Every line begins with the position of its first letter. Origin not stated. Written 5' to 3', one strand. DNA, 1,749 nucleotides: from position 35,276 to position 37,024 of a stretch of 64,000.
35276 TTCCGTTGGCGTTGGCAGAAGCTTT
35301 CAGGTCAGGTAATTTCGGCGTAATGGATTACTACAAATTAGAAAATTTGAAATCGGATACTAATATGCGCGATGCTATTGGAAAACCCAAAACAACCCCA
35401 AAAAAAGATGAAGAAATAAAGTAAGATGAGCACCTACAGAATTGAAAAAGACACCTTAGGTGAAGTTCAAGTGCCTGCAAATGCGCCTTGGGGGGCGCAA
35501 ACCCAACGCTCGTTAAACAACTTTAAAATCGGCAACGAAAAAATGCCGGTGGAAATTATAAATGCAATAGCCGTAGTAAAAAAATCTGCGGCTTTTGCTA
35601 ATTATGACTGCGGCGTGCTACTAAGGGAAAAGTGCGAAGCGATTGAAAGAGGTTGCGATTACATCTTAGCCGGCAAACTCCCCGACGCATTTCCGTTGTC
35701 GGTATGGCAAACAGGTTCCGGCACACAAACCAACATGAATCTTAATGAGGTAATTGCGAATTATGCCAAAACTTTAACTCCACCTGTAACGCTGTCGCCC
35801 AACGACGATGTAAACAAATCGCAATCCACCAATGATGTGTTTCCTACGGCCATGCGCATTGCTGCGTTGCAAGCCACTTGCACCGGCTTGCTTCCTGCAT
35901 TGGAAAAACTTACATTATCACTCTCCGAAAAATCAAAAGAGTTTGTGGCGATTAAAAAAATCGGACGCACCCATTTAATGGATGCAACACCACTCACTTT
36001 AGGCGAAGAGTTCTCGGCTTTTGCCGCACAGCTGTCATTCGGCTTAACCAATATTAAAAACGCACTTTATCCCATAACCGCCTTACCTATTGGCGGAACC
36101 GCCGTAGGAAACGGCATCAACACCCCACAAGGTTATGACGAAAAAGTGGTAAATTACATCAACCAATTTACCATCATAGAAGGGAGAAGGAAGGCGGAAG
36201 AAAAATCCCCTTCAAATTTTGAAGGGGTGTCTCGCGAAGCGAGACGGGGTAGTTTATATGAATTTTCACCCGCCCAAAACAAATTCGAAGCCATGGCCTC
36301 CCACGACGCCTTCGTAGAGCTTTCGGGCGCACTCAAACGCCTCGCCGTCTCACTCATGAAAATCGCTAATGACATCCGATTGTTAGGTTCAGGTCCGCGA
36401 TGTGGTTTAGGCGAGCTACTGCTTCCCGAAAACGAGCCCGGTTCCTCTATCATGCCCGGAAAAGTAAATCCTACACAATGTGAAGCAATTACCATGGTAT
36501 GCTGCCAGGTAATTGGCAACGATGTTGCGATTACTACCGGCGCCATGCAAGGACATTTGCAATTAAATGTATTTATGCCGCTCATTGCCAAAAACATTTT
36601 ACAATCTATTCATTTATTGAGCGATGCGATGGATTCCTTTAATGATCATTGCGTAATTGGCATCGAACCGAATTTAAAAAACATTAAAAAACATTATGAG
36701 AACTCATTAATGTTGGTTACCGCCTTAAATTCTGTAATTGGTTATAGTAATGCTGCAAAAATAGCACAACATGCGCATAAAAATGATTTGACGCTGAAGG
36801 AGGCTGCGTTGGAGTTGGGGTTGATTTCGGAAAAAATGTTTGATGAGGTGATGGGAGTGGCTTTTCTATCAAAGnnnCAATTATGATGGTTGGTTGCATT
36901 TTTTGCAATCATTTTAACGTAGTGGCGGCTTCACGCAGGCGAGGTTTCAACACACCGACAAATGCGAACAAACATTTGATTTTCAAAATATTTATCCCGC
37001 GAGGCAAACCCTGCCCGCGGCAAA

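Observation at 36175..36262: Double-hairpin repeat element inserted in frame inside the fumarase gene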

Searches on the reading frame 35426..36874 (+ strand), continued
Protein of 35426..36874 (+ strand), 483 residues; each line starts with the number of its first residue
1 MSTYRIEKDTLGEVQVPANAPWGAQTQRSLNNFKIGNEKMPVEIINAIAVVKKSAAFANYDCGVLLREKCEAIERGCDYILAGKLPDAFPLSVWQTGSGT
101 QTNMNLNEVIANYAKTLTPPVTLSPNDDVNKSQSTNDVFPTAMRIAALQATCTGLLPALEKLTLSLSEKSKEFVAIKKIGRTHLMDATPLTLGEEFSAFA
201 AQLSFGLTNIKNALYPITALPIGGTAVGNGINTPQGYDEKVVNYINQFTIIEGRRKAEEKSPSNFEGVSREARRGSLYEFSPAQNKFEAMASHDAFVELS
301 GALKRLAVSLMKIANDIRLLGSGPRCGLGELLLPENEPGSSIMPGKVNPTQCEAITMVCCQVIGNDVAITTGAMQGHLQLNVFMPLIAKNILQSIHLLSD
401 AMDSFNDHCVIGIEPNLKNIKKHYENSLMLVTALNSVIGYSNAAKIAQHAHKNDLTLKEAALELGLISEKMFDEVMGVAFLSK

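Call 50: search_solved_structures(query=window:35426-36874:+, max_evalue=1e-50, show_alignments=2)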
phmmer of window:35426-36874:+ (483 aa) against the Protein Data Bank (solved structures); distinct sequences matched with E-value up to 1e-50: 46.
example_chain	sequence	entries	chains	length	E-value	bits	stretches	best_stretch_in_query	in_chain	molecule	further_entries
7c1c_A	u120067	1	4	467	4.4e-170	569.8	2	1-249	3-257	Fumarate hydratase class II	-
7c18_A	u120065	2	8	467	2.2e-169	567.4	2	1-249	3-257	Fumarate hydratase class II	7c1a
7miw_A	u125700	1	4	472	2.1e-164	551.1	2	3-249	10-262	Fumarate hydratase class II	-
2fus_A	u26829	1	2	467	4.4e-159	533.5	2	280-474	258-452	FUMARASE C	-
6os7_A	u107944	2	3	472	5.7e-159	533.1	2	280-474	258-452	Fumarate hydratase class II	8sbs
1fuo_A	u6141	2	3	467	6.6e-159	532.9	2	280-474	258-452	FUMARASE C | Fumarate hydratase class II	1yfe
1fup_A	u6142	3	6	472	6.9e-159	532.9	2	280-474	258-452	FUMARASE C | Fumarate hydratase class II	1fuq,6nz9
1kq7_A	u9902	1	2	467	1.7e-158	531.6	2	280-474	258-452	FUMARATE HYDRATASE CLASS II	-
6nzb_A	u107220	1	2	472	1.8e-158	531.5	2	280-474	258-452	Fumarate hydratase class II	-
6p3c_A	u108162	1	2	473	3.4e-158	530.6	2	280-474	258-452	Fumarate hydratase class II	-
6nza_A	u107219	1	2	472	4.9e-158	530.1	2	280-474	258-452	Fumarate hydratase class II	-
1fur_A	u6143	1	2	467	7.4e-158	529.5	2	280-474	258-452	FUMARASE C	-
6nzc_A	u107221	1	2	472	8.8e-158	529.2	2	280-474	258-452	Fumarate hydratase class II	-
3gtd_A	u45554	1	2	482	4.6e-156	523.6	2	280-476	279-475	Fumarate hydratase class II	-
3tv2_A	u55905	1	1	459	6.9e-154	516.4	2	264-475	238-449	Fumarate hydratase, class II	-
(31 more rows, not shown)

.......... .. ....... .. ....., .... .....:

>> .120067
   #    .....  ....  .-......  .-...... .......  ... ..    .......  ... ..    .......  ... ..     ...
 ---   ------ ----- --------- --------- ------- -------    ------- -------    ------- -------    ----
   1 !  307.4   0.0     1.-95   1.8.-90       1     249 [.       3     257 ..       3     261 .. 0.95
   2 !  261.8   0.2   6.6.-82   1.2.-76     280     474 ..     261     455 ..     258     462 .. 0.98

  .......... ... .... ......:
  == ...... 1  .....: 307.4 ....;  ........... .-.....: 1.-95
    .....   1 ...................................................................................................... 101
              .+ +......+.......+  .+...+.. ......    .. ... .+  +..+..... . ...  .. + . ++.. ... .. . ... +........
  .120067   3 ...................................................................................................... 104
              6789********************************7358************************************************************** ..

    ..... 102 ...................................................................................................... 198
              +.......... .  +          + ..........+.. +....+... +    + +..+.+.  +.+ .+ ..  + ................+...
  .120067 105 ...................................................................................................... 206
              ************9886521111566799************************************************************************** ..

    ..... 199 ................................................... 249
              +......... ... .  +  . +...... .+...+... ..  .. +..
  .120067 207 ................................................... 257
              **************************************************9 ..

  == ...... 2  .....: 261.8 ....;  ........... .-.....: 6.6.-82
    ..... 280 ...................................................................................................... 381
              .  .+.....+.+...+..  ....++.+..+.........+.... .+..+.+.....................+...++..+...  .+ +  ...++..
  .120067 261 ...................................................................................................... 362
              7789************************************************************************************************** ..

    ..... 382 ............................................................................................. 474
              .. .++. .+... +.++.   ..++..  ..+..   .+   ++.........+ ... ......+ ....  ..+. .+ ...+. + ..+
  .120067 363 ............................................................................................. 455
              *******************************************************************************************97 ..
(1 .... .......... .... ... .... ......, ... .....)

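Call 68: find_encoding_contigs(protein=P0009, flank=3000, max_places=1)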
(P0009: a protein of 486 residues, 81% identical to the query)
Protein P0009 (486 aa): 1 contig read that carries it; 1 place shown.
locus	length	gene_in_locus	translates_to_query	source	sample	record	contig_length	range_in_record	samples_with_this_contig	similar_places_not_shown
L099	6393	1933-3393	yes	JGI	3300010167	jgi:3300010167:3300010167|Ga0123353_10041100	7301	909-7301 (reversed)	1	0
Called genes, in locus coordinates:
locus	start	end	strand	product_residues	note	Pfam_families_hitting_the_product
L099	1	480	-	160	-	?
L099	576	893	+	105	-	PF01957:NfeD (weak)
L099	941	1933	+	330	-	PF12127:FloA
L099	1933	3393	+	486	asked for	PF00206:Lyase_1, PF10415:FumaraseC_C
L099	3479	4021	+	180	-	PF04542:Sigma70_r2, PF08281:Sigma70_r4_2, PF04545:Sigma70_r4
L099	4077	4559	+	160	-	-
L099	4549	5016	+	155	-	-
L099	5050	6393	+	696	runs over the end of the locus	-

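Call 69: find_encoding_contigs(protein=P0026, flank=3000, max_places=1)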
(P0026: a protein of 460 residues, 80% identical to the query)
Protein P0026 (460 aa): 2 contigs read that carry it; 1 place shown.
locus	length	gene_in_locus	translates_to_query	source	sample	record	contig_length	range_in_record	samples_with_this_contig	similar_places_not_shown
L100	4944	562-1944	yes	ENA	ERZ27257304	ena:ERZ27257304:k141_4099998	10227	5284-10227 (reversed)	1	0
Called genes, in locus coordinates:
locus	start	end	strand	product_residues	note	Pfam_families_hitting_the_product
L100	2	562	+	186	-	?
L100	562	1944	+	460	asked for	PF00206:Lyase_1, PF10415:FumaraseC_C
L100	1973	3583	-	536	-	PF06418:CTP_synth_N, PF00117:GATase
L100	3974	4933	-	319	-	PF00535:Glycos_transf_2, PF10111:Glyco_tranf_2_2, PF13641:Glyco_tranf_2_3 (weak)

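Call 70: find_encoding_contigs(protein=P0037, flank=3000, max_places=1)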
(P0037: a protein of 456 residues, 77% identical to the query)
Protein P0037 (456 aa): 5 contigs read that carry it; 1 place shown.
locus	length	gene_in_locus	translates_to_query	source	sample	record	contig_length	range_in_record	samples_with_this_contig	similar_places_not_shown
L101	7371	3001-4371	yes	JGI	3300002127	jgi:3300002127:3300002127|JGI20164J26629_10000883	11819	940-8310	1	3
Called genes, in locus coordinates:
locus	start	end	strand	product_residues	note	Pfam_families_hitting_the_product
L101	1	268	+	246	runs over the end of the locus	PF01643:Acyl-ACP_TE, PF13279:4HBT_2 (faint), PF20791:Acyl-ACP_TE_C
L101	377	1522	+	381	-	PF02670:DXP_reductoisom, PF08436:DXP_redisom_C, PF13288:DXPR_C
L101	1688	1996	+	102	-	PF01957:NfeD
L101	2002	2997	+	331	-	PF12127:FloA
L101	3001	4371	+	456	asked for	PF00206:Lyase_1, PF10415:FumaraseC_C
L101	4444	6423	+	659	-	PF02518:HATPase_c, PF00204:DNA_gyraseB, PF01751:Toprim, PF00986:DNA_gyraseB_C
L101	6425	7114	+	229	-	PF00005:ABC_tran, PF13304:AAA_21 (faint)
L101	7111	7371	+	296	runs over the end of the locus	PF00535:Glycos_transf_2, PF10111:Glyco_tranf_2_2 (faint)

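Call 92: fold_search(model_id=the predicted structure, library=pdb)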
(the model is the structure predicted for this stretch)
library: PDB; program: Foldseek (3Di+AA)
matches with E <= 10: 570; with E <= 0.001: 296
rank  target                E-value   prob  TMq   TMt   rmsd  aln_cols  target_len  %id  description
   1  7c18_D                8.5e-35  1.00  0.73  0.77   6.1       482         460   57  Crystal structure of FumaraseC from Mannheimia succiniciproducens in complex with Fumarate (released 2021-05-05)
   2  7c1c_D                8.9e-35  1.00  0.74  0.77   5.7       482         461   57  Crystal structure of FumaraseC from Mannheimia succiniciproducens (released 2021-05-05)
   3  7c18_A                2.2e-34  1.00  0.74  0.77   5.7       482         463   57  Crystal structure of FumaraseC from Mannheimia succiniciproducens in complex with Fumarate (released 2021-05-05)
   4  7c1c_B                2.6e-34  1.00  0.74  0.77   5.7       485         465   57  Crystal structure of FumaraseC from Mannheimia succiniciproducens (released 2021-05-05)
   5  7c18_B                3.6e-34  1.00  0.74  0.77   5.8       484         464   56  Crystal structure of FumaraseC from Mannheimia succiniciproducens in complex with Fumarate (released 2021-05-05)
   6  7miw_C                7.5e-34  1.00  0.73  0.76   5.9       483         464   56  Crystal Structure of Fumarate hydratase class II from Elizabethkingia anophelis NUHP1 (released 2021-04-28)
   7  7c1a_A                1.1e-33  1.00  0.73  0.76   5.9       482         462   56  Crystal structure of FumaraseC (S319C) from Mannheimia succiniciproducens in complex with malate (released 2021-05-05)
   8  7c1c_A                1.8e-33  1.00  0.74  0.77   5.7       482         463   57  Crystal structure of FumaraseC from Mannheimia succiniciproducens (released 2021-05-05)
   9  7c18_C                4.1e-33  1.00  0.74  0.77   5.7       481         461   57  Crystal structure of FumaraseC from Mannheimia succiniciproducens in complex with Fumarate (released 2021-05-05)
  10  7miw_A                1.1e-32  1.00  0.75  0.78   5.2       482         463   56  Crystal Structure of Fumarate hydratase class II from Elizabethkingia anophelis NUHP1 (released 2021-04-28)
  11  3gtd_A                4.3e-32  1.00  0.73  0.77   5.8       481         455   54  2.4 Angstrom crystal structure of fumarate hydratase from Rickettsia prowazekii (released 2009-07-14)
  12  6nzb_A                1.4e-31  1.00  0.77  0.80   5.2       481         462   54  Crystal structure of E. coli fumarase C S318A variant with closed SS Loop at 1.37 angstrom resolution (released 2019-09-25)
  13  6nzb_B                2.7e-31  1.00  0.75  0.79   5.6       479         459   54  Crystal structure of E. coli fumarase C S318A variant with closed SS Loop at 1.37 angstrom resolution (released 2019-09-25)
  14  6nz9_A                3.5e-31  1.00  0.76  0.80   5.2       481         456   53  Crystal structure of E. coli fumarase C bound to citrate at 1.53 angstrom resolution (released 2019-09-25)
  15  6v8f_A                3.6e-31  1.00  0.74  0.77   5.3       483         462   53  Crystal structure of recombinat mutant Q185R of human fumarase (released 2020-12-16)
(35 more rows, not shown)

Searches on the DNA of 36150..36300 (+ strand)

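Call 59: search_rna_families(source=window, start=36150, end=36300, threshold=evalue, max_evalue=10)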
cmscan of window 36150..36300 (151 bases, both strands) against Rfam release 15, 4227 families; matches with E-value up to 10: 4.
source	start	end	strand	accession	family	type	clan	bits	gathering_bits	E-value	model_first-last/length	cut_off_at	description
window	36199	36249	-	RF02837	anti-hemB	Gene; sRNA;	-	16.1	49.5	0.1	1-81/81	no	Burkholderia RNA 7 (anti-hemB)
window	36174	36215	-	RF03456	mir-724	Gene; miRNA;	-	13.1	83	6.6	1-60/60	no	mir-724 microRNA precursor family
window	36154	36226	-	RF02843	RefA5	Gene; antisense;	-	10.7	91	7.2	1-68/68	no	Enterococcus sRNA A5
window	36150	36270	-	RF03119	dCoV-5UTR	Cis-reg;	CL00116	10.6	102.9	3.2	7-141/294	3'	Deltacoronavirus 5'UTR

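Call 61: build_rna_model(alignment_id=A2, structure=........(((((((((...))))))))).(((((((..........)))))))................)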
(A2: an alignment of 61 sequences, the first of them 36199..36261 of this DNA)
Model R1 built from alignment A2 (61 sequences, 70 columns); structure: as given.
model positions 63; base pairs 16; branch points 1; effective number of sequences 3.8; information 0.888 bits per position. Calibrated on 0.2 Mb of random sequence (short: E-values are rough).
structure used (alignment columns):
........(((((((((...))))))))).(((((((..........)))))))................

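Call 62: search_with_rna_model(model_id=R1, sources=[window, L092, L093, L094, L095, L096, L097, L098], max_evalue=1, show_alignments=0)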
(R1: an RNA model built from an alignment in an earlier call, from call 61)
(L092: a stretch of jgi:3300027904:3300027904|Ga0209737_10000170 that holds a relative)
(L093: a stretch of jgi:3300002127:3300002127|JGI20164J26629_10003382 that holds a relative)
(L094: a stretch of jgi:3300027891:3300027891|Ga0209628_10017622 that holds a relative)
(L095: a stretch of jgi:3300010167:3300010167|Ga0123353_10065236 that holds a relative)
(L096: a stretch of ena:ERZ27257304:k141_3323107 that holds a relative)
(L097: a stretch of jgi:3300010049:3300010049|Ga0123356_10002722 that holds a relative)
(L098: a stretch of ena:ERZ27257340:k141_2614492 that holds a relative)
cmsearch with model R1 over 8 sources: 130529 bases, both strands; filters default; matches with E-value up to 1: 18.
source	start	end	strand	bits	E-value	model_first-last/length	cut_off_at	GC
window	30425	30487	-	89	7.6e-25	1-63/63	no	0.43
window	36199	36261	+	88.2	1.3e-24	1-63/63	no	0.44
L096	4508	4570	+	82.6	7.6e-23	1-63/63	no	0.44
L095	1506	1568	+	74.4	2.8e-20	1-63/63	no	0.49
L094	3003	3059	+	73.6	5.4e-20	1-63/63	no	0.44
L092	10774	10836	+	73.2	6.9e-20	1-63/63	no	0.44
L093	1086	1148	+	73.2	6.9e-20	1-63/63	no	0.44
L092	3418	3474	+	55.7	2.3e-14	1-63/63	no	0.42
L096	4516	4536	-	25.9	5.4e-05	9-29/63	no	0.48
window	30459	30479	+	25.9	5.4e-05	9-29/63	no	0.48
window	36207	36227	-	25.9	5.4e-05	9-29/63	no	0.48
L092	3426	3446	-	25.9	5.4e-05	9-29/63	no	0.48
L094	3011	3031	-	25.9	5.4e-05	9-29/63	no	0.48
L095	1514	1534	-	21.6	0.0012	9-29/63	no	0.52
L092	10782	10802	-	20.1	0.0036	9-29/63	no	0.43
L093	1094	1114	-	20.1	0.0036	9-29/63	no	0.43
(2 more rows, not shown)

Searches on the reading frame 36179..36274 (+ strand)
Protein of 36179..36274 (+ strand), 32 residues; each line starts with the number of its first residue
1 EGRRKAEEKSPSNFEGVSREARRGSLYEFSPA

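Call 83: search_protein_representatives(protein=window:36179-36274:+)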
Query: 32 residues. Proteins with E-value up to 0.001 (for the whole library): 2; up to 1e-10: 0; up to 1e-30: 0. The best 2 are listed.
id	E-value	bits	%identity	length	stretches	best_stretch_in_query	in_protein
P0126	2.4e-06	41.8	75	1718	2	2-28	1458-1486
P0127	3.5e-04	35.4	78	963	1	1-32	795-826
